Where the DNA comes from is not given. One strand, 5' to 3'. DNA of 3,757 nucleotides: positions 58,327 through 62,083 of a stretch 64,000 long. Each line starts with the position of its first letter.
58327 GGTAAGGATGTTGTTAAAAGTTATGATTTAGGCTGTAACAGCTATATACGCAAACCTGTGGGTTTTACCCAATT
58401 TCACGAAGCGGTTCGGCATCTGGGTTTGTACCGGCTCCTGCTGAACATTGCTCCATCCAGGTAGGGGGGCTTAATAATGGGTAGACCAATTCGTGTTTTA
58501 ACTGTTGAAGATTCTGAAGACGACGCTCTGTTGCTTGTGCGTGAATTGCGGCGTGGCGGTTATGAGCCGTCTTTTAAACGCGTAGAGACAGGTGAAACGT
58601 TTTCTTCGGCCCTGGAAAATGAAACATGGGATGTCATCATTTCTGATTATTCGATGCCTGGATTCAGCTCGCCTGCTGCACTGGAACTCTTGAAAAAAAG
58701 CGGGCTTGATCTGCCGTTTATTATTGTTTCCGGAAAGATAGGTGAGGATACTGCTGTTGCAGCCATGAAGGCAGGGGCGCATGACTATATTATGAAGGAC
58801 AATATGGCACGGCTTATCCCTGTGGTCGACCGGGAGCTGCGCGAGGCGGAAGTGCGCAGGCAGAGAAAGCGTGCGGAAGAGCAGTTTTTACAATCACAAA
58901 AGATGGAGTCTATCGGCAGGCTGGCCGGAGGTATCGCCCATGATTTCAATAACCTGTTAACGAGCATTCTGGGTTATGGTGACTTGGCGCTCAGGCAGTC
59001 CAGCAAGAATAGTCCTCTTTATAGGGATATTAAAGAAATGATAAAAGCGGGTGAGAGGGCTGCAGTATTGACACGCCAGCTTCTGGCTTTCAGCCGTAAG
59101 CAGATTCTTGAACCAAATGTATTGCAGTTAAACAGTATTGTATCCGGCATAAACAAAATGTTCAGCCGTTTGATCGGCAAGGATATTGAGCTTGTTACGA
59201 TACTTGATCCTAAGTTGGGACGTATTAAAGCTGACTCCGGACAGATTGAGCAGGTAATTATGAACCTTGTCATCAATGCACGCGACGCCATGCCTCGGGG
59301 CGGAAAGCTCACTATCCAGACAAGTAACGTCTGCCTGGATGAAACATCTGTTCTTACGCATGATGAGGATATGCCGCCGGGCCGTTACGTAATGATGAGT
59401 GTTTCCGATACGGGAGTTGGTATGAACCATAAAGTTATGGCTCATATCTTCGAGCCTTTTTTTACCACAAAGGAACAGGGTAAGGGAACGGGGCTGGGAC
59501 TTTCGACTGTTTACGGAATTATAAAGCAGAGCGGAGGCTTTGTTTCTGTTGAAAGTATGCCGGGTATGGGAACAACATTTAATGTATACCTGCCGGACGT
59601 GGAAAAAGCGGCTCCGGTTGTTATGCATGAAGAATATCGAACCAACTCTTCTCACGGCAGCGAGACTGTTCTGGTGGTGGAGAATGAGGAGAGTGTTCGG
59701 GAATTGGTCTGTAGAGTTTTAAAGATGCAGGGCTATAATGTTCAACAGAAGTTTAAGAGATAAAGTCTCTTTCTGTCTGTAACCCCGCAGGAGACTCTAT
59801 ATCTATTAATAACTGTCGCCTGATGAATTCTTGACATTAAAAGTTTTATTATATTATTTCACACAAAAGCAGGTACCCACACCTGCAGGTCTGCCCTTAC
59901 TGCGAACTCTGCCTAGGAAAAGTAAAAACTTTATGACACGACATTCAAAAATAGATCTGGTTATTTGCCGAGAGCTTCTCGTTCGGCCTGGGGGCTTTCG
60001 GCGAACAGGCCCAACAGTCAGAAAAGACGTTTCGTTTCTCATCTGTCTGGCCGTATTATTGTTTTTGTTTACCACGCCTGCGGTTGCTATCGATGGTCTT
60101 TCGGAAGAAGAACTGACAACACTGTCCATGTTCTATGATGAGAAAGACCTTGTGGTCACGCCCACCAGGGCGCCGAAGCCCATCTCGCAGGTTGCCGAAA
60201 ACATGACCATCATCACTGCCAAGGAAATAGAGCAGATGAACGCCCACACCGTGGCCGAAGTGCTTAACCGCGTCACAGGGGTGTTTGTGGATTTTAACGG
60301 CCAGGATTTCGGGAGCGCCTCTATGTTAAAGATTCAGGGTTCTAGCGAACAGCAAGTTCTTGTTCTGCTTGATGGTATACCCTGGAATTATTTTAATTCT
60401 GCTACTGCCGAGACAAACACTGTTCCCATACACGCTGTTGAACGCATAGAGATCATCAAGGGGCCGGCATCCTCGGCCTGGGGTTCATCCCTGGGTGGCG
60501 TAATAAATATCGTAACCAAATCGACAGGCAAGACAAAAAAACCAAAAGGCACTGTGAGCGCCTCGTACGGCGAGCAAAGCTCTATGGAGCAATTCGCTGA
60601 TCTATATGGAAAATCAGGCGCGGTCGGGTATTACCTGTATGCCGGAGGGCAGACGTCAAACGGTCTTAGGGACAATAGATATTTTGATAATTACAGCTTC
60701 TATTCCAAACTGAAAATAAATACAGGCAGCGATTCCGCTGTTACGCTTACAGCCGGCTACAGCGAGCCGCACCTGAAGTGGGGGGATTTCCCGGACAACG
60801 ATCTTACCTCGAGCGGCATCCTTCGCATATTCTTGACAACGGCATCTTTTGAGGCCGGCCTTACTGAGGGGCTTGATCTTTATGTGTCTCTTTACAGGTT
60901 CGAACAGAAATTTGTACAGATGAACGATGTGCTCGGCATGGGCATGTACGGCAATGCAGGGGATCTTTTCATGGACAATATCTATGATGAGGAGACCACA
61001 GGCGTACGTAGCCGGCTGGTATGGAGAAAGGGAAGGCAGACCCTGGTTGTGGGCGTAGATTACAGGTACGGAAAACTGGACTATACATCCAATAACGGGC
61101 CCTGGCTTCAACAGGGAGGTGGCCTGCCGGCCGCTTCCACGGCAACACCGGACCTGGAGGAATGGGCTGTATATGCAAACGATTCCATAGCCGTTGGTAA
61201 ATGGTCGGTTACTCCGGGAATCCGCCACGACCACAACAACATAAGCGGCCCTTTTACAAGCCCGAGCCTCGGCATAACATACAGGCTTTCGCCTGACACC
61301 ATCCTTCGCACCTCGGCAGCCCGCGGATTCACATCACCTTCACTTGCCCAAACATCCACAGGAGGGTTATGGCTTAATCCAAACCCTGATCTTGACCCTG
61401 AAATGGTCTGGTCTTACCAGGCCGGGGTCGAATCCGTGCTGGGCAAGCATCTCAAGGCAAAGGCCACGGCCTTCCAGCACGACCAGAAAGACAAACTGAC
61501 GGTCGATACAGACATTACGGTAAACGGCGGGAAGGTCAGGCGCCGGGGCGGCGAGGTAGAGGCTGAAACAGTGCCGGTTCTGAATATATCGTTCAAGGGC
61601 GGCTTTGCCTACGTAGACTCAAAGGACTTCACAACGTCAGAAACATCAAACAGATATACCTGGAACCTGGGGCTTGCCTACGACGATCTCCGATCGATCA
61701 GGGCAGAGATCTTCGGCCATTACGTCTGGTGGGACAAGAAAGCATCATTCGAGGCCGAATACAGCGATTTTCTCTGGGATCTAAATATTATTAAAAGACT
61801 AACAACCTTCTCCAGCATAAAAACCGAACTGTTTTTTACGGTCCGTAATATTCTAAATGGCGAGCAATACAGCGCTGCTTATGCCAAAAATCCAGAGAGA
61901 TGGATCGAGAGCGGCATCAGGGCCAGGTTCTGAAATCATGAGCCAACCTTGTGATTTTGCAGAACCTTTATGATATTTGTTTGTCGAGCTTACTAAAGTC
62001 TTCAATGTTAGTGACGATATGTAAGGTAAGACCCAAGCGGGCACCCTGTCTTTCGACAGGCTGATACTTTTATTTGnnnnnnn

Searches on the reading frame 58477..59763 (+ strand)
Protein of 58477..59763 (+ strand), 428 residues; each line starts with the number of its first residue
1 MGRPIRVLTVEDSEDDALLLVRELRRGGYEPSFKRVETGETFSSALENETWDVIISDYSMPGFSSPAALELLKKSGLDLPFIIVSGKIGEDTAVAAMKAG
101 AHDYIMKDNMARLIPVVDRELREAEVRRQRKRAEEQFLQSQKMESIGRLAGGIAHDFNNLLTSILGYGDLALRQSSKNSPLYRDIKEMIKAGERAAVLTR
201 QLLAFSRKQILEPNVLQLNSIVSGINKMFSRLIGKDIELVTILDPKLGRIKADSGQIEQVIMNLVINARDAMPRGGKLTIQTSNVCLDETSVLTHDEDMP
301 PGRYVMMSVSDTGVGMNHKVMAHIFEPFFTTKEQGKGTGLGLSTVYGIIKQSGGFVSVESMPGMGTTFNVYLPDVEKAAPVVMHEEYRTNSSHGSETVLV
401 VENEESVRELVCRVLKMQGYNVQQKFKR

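Call 99: search_protein_families(library=pfam, proteins=[window:58477-59763:+], max_evalue=0.00001)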
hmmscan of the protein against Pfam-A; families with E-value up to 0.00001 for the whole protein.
window:58477-59763:+ (428 aa): 3 families
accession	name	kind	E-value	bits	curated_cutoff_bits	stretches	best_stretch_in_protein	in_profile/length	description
PF02518.31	HATPase_c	-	2.2e-21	76.8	26.4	1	253-374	2-109/111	Histidine kinase-, DNA gyrase B-, and HSP90-like ATPase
PF00072.30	Response_reg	-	7e-18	65.3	30.2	1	7-113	1-106/111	Response regulator receiver domain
PF00512.31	HisKA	-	3.2e-08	33.9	26.9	1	147-209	3-64/66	His Kinase A (phospho-acceptor) domain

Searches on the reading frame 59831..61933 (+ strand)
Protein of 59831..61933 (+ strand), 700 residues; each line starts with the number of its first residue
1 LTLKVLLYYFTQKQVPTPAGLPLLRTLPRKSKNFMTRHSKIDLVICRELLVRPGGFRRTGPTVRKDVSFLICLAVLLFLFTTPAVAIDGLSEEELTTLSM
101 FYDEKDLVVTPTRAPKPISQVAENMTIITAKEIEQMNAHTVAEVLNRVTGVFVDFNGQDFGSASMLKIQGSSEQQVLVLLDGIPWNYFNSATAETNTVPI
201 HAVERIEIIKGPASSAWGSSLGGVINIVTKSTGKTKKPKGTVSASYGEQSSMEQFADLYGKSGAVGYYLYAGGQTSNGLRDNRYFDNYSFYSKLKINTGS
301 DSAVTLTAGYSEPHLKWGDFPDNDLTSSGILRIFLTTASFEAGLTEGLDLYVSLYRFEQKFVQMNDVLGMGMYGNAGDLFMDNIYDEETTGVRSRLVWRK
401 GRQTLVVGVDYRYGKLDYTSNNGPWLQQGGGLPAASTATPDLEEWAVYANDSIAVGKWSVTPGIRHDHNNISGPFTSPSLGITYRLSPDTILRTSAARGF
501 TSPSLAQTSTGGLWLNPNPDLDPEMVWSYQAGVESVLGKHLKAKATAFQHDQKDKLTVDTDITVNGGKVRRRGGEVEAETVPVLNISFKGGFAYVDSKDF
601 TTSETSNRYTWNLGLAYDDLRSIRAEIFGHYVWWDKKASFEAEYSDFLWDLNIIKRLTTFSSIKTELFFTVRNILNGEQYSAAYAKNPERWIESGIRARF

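Call 99: search_protein_families(library=pfam, proteins=[window:59831-61933:+], max_evalue=0.00001)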
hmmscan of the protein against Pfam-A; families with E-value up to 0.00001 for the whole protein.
window:59831-61933:+ (700 aa): 2 families
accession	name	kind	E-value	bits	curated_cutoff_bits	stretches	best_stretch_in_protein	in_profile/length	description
PF00593.30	TonB_dep_Rec_b-barrel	-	5e-38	132.5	27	1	261-653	15-419/436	TonB dependent receptor-like, beta-barrel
PF07715.20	Plug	-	5.6e-23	81.9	23.9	1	119-224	3-107/107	TonB-dependent Receptor Plug Domain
